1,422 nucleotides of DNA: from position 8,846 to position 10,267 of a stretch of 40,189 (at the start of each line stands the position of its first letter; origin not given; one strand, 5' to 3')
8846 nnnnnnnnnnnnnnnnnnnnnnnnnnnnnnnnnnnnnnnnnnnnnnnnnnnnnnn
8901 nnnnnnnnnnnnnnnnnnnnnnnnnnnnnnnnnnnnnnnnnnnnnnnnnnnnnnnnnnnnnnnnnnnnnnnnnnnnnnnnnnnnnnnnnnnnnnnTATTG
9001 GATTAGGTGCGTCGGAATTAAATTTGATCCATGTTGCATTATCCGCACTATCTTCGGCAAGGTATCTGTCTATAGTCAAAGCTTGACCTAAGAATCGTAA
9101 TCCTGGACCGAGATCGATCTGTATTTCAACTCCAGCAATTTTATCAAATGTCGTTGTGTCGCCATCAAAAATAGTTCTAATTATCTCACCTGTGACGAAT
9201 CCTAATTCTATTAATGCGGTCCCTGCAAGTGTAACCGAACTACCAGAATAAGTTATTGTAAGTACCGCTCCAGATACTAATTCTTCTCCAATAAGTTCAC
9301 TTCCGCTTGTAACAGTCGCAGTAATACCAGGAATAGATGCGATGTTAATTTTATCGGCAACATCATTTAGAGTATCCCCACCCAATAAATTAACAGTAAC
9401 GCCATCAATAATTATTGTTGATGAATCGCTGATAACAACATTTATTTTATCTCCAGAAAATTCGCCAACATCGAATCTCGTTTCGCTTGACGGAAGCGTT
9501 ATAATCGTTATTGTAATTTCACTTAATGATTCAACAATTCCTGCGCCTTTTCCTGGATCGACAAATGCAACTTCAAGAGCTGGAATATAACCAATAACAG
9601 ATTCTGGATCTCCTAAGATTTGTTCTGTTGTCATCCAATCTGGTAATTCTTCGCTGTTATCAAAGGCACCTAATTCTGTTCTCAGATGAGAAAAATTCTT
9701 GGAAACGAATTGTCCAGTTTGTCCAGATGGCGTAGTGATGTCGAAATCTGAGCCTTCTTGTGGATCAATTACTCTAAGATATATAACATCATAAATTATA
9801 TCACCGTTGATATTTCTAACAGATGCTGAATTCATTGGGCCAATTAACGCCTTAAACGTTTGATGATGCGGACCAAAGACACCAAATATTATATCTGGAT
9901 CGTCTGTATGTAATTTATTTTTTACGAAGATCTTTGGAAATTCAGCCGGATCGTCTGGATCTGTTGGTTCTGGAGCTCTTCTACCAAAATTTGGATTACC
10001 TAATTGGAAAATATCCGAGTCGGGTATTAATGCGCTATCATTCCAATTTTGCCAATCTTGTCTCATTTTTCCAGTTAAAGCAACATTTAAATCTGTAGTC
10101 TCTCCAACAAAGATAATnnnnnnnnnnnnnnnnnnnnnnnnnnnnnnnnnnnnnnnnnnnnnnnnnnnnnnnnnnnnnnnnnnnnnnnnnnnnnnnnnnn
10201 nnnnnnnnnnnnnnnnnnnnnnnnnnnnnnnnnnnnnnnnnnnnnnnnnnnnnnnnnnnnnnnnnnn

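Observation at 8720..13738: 1670-aa protein joining a complete subtilisin pro-enzyme to at least 8 Ig-like (He_PIG-type) repeats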

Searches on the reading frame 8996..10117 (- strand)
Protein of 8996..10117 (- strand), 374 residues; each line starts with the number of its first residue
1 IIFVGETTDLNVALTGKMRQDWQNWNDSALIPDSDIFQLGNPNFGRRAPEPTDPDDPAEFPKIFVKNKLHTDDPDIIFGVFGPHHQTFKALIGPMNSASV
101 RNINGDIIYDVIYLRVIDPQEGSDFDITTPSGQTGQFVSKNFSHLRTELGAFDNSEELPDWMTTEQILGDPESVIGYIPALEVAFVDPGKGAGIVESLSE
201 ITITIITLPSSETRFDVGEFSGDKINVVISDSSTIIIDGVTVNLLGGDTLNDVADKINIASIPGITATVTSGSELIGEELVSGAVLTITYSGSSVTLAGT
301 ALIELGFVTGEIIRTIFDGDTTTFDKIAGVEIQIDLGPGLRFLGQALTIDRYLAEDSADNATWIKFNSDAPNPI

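Call 54: find_homologous_proteins(query=window:8996-10117:-, max_evalue=0.001)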
Query window:8996-10117:- (374 aa): 2 proteins with E <= 0.001 among 6788 candidates.
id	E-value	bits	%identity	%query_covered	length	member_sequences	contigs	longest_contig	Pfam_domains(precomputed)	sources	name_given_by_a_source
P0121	3.4e-136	472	81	74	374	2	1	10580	PF05345.19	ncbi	-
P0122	5.5e-58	215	84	34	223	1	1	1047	-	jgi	-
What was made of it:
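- Tried and rejected: This was a limit of the word index and was uninformative (call 54).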

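Call 66: search_protein_representatives(alignment_id=A2)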
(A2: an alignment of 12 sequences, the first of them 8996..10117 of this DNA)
Query: 12 sequences, 369 profile positions. Proteins with E-value up to 0.001 (for the whole library): 1029; up to 1e-10: 611; up to 1e-30: 15. The best 150 are listed.
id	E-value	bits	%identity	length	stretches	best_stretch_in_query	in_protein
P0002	1.4e-151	521.2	-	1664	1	2-369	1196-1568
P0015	5.4e-149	512.7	-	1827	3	2-369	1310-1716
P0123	3.5e-148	510.0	-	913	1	2-368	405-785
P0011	5.8e-140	483.0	-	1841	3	2-368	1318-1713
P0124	2.1e-136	471.2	-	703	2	3-368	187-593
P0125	2.1e-116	405.4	-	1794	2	2-367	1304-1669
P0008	1.5e-115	402.7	-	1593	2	2-212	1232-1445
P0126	1.3e-113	396.3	-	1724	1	2-368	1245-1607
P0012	2.2e-105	369.2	-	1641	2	2-217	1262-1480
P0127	1.3e-84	300.8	-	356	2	8-212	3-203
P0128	5.9e-39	150.6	-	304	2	215-369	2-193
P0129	4.0e-34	134.7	-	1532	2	10-194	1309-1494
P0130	2.7e-31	125.4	-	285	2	3-196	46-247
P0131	5.1e-31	124.5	-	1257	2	4-200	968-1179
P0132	5.7e-31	124.3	-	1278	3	57-195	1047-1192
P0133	4.0e-29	118.2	-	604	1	9-208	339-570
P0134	4.9e-28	114.7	-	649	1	28-211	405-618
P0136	2.3e-27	112.4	-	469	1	9-211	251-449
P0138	8.5e-27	110.6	-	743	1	9-218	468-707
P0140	9.9e-26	107.1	-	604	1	3-212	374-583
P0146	4.4e-24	101.7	-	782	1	35-239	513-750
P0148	7.0e-24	101.0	-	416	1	28-194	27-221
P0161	4.0e-22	95.2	-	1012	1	25-197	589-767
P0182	6.9e-20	87.9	-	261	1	23-206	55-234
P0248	7.4e-17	77.9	-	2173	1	27-212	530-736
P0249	7.6e-17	77.8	-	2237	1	25-222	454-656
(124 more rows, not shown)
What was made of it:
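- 9476..10117 (-): Central domain A (aa 1202-1415). This is an unannotated conserved domain with the signature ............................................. Its predicted fold resembles 2H phosphoesterases, but it lacks the paired HxT/S motifs. A profile search found 1029 representative proteins (call 66).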

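Call 67: search_protein_families(library=phrogs, proteins=[P0133, P0134, P0136, P0138, P0140, P0146, P0148, P0161, P0130, P0182], max_evalue=0.001)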
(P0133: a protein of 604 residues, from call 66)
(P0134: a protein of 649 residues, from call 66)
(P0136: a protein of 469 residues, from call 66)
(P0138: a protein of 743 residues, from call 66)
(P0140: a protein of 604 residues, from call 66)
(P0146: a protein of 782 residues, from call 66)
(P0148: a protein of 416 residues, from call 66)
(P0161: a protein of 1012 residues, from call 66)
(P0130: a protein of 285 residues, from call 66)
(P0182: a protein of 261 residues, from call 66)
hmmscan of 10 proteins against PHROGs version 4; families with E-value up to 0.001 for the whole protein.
P0133 (604 aa): 1 family
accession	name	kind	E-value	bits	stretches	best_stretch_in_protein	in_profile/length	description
phrog_13911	-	head and packaging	3.2e-05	23.4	1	349-554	530-742/789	virion structural protein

P0134 (649 aa): 0 families

P0136 (469 aa): 1 family
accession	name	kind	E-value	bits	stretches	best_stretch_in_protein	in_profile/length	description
phrog_13911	-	head and packaging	2.4e-07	30.4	1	214-346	482-632/789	virion structural protein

P0138 (743 aa): 1 family
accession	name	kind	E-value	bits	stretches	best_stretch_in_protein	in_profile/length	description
phrog_13911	-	head and packaging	1e-07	31.6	1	488-574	541-633/789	virion structural protein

P0140 (604 aa): 2 families
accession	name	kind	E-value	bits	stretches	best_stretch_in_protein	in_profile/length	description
phrog_13911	-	head and packaging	2.9e-05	23.5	1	268-444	399-582/789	virion structural protein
phrog_29085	-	unknown function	0.00029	20.4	0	33-59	156-182/445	-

P0146 (782 aa): 0 families

P0148 (416 aa): 1 family
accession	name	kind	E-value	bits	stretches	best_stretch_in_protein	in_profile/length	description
phrog_13911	-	head and packaging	0.00084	18.7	0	82-114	600-632/789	virion structural protein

P0161 (1012 aa): 0 families

P0130 (285 aa): 0 families

P0182 (261 aa): 0 families
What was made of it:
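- On Jumbo-phage virion structural protein family (phrog_13911; CBB_326 / GAP32_321 / RaK2 ORF160): Those relatives, not this protein, give weak phrog_13911 hits (call 67).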

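Call 68: search_protein_families(library=pfam, proteins=[P0133, P0134, P0136, P0138, P0140, P0146, P0148, P0161, P0248, P0249], max_evalue=0.001)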
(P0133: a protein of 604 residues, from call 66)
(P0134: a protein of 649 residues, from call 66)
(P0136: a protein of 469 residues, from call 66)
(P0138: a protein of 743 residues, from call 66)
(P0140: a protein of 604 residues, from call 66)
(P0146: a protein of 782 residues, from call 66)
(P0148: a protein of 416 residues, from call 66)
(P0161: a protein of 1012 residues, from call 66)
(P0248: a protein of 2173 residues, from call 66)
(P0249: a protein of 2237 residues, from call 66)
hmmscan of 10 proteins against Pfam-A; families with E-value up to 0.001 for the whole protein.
P0133 (604 aa): 1 family
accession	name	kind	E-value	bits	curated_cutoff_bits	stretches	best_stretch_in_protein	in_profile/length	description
PF05345.18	He_PIG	-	8.7e-19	68.2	24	3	267-328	34-95/96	Putative Ig domain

P0134 (649 aa): 1 family
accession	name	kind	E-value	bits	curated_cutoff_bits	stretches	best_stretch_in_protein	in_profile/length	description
PF05345.18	He_PIG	-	3.6e-15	56.6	24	2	301-376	21-95/96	Putative Ig domain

P0136 (469 aa): 1 family
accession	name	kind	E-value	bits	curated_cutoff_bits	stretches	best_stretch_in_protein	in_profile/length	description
PF05345.18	He_PIG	-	1.4e-13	51.6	24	2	78-142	18-92/96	Putative Ig domain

P0138 (743 aa): 1 family
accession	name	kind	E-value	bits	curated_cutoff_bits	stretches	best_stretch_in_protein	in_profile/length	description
PF05345.18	He_PIG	-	4.5e-18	65.9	24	2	393-447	31-84/96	Putative Ig domain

P0140 (604 aa): 1 family
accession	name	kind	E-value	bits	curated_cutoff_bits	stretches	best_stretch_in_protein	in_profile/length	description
PF05345.18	He_PIG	-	9.5e-32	109.8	24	4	205-269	17-90/96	Putative Ig domain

P0146 (782 aa): 1 family
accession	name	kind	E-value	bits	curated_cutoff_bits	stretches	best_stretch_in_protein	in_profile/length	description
PF05345.18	He_PIG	-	5.2e-12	46.5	24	1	244-321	11-84/96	Putative Ig domain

P0148 (416 aa): 0 families

P0161 (1012 aa): 1 family
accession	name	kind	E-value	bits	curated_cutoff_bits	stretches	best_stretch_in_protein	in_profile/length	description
PF05345.18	He_PIG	-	3.1e-14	53.6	24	1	116-195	8-95/96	Putative Ig domain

P0248 (2173 aa): 1 family
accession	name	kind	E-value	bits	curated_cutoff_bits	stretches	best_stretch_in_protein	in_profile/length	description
PF05345.18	He_PIG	-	3.6e-16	59.8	24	2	19-107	16-96/96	Putative Ig domain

P0249 (2237 aa): 0 families
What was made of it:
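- Closest known: RaK2-like jumbo phage virion structural proteins CBB_326 / GAP32_321 / RaK2 ORF160. Same: Metagenomic protease-less relatives such as P0133 combine the central domain with He_PIG repeats (call 68).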

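Call 69: search_dna_similar(query=window:8996-10117:-, collection=phages, mode=protein, max_evalue=0.001, max_rows=40)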
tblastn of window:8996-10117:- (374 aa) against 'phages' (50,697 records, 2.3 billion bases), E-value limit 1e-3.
Records with a match: 1; places in all: 1; records where one place covers at least 80% of the query: 0.
Best place of each record, by identity: <60% 1.
By first word of the organism name: Sinorhizobium 1.
By host as written in the record: Sinohrizobium meliloti NRRL L-50 1.
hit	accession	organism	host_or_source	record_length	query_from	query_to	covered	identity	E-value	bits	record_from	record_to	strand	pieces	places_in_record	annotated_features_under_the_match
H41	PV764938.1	Sinorhizobium phage Phosso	Sinohrizobium meliloti NRRL L-50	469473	9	191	49%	24.4%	1e-8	63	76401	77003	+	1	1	S8 family peptidase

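Call 71: search_dna_similar(query=P0133, collection=phages, mode=protein, max_evalue=0.00001, max_rows=30)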
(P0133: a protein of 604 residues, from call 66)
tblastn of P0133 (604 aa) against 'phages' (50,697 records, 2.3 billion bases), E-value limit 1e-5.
Records with a match: 14; places in all: 14; records where one place covers at least 80% of the query: 3.
Best place of each record, by identity: <60% 14.
By first word of the organism name: Methylophilales 3; Agrobacterium 2; Cronobacter 2; Pectobacterium 2; Sinorhizobium 1; Erwinia 1; uncultured 1; Pelagibacter 1; Roseobacter 1.
By host as written in the record: Methylophilales_sp._H5P1 3; Agrobacterium tumefaciens C58 2; Cronobacter sakazakii 2; Pectobacterium carotovorum subsp. carotovorum strain CBBL19-1-37 2; Sinohrizobium meliloti NRRL L-50 1; Erwinia aphidicola W09_2 1; - 1; Candidatus Pelagibacter sp. FZCC0015 1; and 1 more.
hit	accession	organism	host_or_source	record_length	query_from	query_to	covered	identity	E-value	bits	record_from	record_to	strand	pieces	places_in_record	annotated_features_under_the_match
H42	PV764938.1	Sinorhizobium phage Phosso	Sinohrizobium meliloti NRRL L-50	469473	20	586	94%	30.2%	2e-56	212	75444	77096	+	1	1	S8 family peptidase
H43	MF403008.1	Agrobacterium phage Atu_ph07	Agrobacterium tumefaciens C58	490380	5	585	96%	29.4%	1e-52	200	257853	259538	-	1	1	extracellular serine proteinase precursor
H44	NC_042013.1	Agrobacterium phage Atu_ph07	Agrobacterium tumefaciens C58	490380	5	585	96%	29.4%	1e-52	200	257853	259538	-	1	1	protease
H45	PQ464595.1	Erwinia phage Kaldavass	Erwinia aphidicola W09_2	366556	254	600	57%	25.3%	1e-6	58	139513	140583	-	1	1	virion structural protein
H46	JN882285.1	Cronobacter phage vB_CsaM_GAP32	Cronobacter sakazakii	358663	254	554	50%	25.5%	1e-6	58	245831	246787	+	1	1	hypothetical protein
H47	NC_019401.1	Cronobacter phage vB_CsaM_GAP32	Cronobacter sakazakii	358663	254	554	50%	25.5%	1e-6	58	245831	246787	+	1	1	virion structural protein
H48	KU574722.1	Pectobacterium phage vB_PcaM_CBB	Pectobacterium carotovorum subsp. ...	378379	313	600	48%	26.0%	5e-6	56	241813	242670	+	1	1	structural protein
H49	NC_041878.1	Pectobacterium phage vB_PcaM_CBB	Pectobacterium carotovorum subsp. ...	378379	313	600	48%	26.0%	5e-6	56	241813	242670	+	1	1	virion structural protein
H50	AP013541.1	uncultured phage_MedDCM-OCT-S42-C7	metagenomic fosmid library constructed ...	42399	6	96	15%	41.9%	2e-6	57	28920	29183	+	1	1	PE-PGRS family protein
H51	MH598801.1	Pelagibacter phage HTVC200P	Candidatus Pelagibacter sp. FZCC0015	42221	6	96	15%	40.9%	2e-6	57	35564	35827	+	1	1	hypothetical protein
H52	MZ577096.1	Methylophilales phage Melnitz-2 EXVC040M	Methylophilales_sp._H5P1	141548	6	96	15%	39.6%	7e-8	62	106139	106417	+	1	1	hypothetical protein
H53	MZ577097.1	Methylophilales phage Melnitz EXVC044M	Methylophilales_sp._H5P1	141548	6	96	15%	39.6%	7e-8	62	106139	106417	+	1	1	hypothetical protein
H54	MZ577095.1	Methylophilales phage Melnitz-1 EXVC043M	Methylophilales_sp._H5P1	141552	6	96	15%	39.6%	7e-8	62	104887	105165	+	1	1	hypothetical protein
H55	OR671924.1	Roseobacter phage CRP-810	Roseobacter sp. (CHUG lineage)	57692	5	96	15%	34.4%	7e-8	62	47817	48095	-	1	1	none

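Call 72: get_annotated_region(hit=H49, flank=6000)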
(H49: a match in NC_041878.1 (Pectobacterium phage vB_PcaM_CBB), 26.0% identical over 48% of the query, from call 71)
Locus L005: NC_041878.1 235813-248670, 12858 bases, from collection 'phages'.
description: Pectobacterium phage CBB, complete genome.
organism: Pectobacterium phage vB_PcaM_CBB (NCBI taxid 2772511)
taxonomy: Viruses; Duplodnaviria; Heunggongvirae; Uroviricota; Caudoviricetes; Mimasvirus; Mimasvirus CBB
host: Pectobacterium carotovorum subsp. carotovorum strain CBBL19-1-37; source: activated sludge from a waste water treatment plant; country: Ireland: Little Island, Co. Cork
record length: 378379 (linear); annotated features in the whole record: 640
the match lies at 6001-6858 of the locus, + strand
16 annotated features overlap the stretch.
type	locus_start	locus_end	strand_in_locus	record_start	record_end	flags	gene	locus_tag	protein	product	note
CDS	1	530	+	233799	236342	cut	-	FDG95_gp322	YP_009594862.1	virion structural protein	similar to hypothetical protein GAP32_317 [Cronobacter phage vB_CsaM_GAP32], YP_006987422.1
CDS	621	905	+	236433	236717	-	-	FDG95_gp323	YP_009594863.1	membrane protein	similar to hypothetical membrane protein [Cronobacter phage vB_CsaM_GAP32], YP_006987423.1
CDS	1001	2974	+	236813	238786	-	-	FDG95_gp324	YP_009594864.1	DNA topoisomerase II large subunit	similar to DNA gyrase subunit B [Cronobacter phage vB_CsaM_GAP32], YP_006987424.1; PF02518.23 HATPase_c, PF00204.22 ...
CDS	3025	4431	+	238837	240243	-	-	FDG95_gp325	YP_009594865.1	DNA topoisomerase II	similar to DNA topoisomerase II [Cronobacter phage vB_CsaM_GAP32], YP_006987425.1; PF00521.17 DNA_topoisoIV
CDS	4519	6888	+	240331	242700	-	-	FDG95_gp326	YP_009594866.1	virion structural protein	similar to hypothetical protein GAP32_321 [Cronobacter phage vB_CsaM_GAP32], YP_006987426.1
CDS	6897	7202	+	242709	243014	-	-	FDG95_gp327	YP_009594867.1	hypothetical protein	similar to hypothetical protein GAP32_322 [Cronobacter phage vB_CsaM_GAP32], YP_006987427.1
CDS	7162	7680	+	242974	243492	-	-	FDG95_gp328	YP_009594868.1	DNA polymerase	similar to DNA polymerase III alpha subunit [Cronobacter phage vB_CsaM_GAP32], YP_006987428.1; PF07733.9 DNA_pol3_alpha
CDS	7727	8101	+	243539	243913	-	-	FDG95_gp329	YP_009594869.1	hypothetical protein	similar to hypothetical protein GAP32_324 [Cronobacter phage vB_CsaM_GAP32], YP_006987429.1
CDS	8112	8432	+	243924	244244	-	-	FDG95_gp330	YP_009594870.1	head morphogenesis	similar to hypothetical protein GAP32_325 [Cronobacter phage vB_CsaM_GAP32], YP_006987430.1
CDS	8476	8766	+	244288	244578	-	-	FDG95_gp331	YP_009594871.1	hypothetical protein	similar to hypothetical protein GAP32_326 [Cronobacter phage vB_CsaM_GAP32], YP_006987431.1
CDS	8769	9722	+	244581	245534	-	-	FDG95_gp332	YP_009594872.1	clamp loader of DNA polymerase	similar to sliding clamp loader subunit [Cronobacter phage vB_CsaM_GAP32], YP_006987432.1; PF13177.3 DNA_pol3_delta2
CDS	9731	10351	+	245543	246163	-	-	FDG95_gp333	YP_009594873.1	hypothetical protein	similar to hypothetical protein GAP32_328 [Cronobacter phage vB_CsaM_GAP32], YP_006987433.1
CDS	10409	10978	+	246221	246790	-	-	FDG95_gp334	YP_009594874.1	virion structural protein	similar to hypothetical protein GAP32_329 [Cronobacter phage vB_CsaM_GAP32], YP_006987434.1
CDS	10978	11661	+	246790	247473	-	-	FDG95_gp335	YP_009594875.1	virion structural protein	similar to hypothetical protein GAP32_330 [Cronobacter phage vB_CsaM_GAP32], YP_006987435.1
CDS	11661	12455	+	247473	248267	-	-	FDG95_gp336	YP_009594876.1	hypothetical protein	similar to hypothetical protein GAP32_331 [Cronobacter phage vB_CsaM_GAP32], YP_006987436.1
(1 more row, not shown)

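Call 73: get_annotated_region(hit=H47, flank=6000)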
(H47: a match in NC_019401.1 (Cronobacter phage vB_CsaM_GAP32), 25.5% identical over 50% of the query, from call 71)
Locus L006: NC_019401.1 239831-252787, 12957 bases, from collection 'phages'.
description: Cronobacter phage vB_CsaM_GAP32, complete genome.
organism: Cronobacter phage vB_CsaM_GAP32 (NCBI taxid 1141136)
taxonomy: Viruses; Duplodnaviria; Heunggongvirae; Uroviricota; Caudoviricetes; Mimasvirus; Mimasvirus GAP32
host: Cronobacter sakazakii; source: -; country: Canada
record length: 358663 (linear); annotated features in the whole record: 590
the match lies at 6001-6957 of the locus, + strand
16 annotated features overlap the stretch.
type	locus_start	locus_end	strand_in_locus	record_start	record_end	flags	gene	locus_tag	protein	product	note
CDS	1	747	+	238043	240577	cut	-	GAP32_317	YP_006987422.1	virion structural protein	-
CDS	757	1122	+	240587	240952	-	-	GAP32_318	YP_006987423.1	membrane protein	similar to YP_004301135.1 hypothetical protein 65p298 [Aeromonas phage 65]; 1 transmembrane domains shown using TMHMM ...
CDS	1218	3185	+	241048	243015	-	-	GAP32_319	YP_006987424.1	DNA topoisomerase II large subunit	similar to YP_002334711.1 DNA gyrase B subunit [Thermosipho africanus TCF52B]; PF02518.20 HATPase_c; PF00204.19 ...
CDS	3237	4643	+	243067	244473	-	-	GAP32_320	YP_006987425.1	DNA topoisomerase II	similar to XP_765033.1 DNA topoisomerase II [Theileria parva strain Muguga]; PF00521.1 DNA_topoisoIV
CDS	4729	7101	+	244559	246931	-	-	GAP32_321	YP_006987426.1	virion structural protein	-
CDS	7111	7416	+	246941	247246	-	-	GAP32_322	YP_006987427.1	hypothetical protein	-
CDS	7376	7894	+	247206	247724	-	-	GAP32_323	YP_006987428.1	DNA polymerase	similar to YP_003306784.1 DNA polymerase III, alpha subunit [Streptobacillus moniliformis DSM 12112]; PF07733.6 ...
CDS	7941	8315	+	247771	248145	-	-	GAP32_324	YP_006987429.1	hypothetical protein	-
CDS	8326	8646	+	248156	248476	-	-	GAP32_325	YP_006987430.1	head morphogenesis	-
CDS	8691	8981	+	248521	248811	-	-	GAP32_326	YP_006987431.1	hypothetical protein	-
CDS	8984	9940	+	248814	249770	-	-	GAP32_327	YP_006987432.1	clamp loader of DNA polymerase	similar to YP_004421559.1 gp44 sliding clamp loader subunit [Campylobacter phage NCTC12673]; PF00004.23 AAA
CDS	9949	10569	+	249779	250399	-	-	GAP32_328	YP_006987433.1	hypothetical protein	similar to NP_049815.1 gp30.2 conserved hypothetical protein [Enterobacteria phage T4]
CDS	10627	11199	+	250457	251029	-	-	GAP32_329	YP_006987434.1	virion structural protein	-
CDS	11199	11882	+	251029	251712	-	-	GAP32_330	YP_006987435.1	virion structural protein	-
CDS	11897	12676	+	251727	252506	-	-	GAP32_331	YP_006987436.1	hypothetical protein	-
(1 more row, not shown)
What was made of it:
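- Closest known: RaK2-like jumbo phage virion structural proteins CBB_326 / GAP32_321 / RaK2 ORF160. Same: They lie at a similar genome position, a few genes upstream of the Pol III alpha fragment and clamp loader (calls 72, 73).
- CBB_326 and GAP32_321 lie a few genes upstream of the Pol III alpha fragment and clamp loader (calls 72, 73).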

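Call 74: search_protein_families(library=pfam, proteins=[L005:4519-6885:+, L006:4729-7098:+], max_evalue=0.01)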
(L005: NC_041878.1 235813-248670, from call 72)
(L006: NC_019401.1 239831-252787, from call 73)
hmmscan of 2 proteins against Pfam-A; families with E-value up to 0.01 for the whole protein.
L005:4519-6885:+ (789 aa): 0 families

L006:4729-7098:+ (790 aa): 0 families

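Call 80: get_annotated_region(hit=H48, flank=1500)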
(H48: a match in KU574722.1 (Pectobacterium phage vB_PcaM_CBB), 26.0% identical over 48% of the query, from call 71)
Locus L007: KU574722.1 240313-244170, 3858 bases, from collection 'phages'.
description: Pectobacterium phage vB_PcaM_CBB, complete genome.
organism: Pectobacterium phage vB_PcaM_CBB (NCBI taxid 2772511)
taxonomy: Viruses; Duplodnaviria; Heunggongvirae; Uroviricota; Caudoviricetes; Mimasvirus; Mimasvirus CBB
host: Pectobacterium carotovorum subsp. carotovorum strain CBBL19-1-37; source: activated sludge from a waste water treatment plant; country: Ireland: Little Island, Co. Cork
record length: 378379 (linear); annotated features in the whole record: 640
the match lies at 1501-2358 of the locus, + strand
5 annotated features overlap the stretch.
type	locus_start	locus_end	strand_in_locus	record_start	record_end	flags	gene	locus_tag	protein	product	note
CDS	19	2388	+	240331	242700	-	-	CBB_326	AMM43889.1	structural protein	similar to hypothetical protein GAP32_321 [Cronobacter phage vB_CsaM_GAP32], YP_006987426.1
CDS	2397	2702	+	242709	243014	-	-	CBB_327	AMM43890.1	hypothetical protein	similar to hypothetical protein GAP32_322 [Cronobacter phage vB_CsaM_GAP32], YP_006987427.1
CDS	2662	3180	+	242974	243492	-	-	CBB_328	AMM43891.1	DNA polymerase III alpha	similar to DNA polymerase III alpha subunit [Cronobacter phage vB_CsaM_GAP32], YP_006987428.1; PF07733.9 DNA_pol3_alpha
CDS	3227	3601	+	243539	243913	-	-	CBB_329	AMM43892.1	hypothetical protein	similar to hypothetical protein GAP32_324 [Cronobacter phage vB_CsaM_GAP32], YP_006987429.1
CDS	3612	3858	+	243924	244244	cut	-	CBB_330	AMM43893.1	hypothetical protein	similar to hypothetical protein GAP32_325 [Cronobacter phage vB_CsaM_GAP32], YP_006987430.1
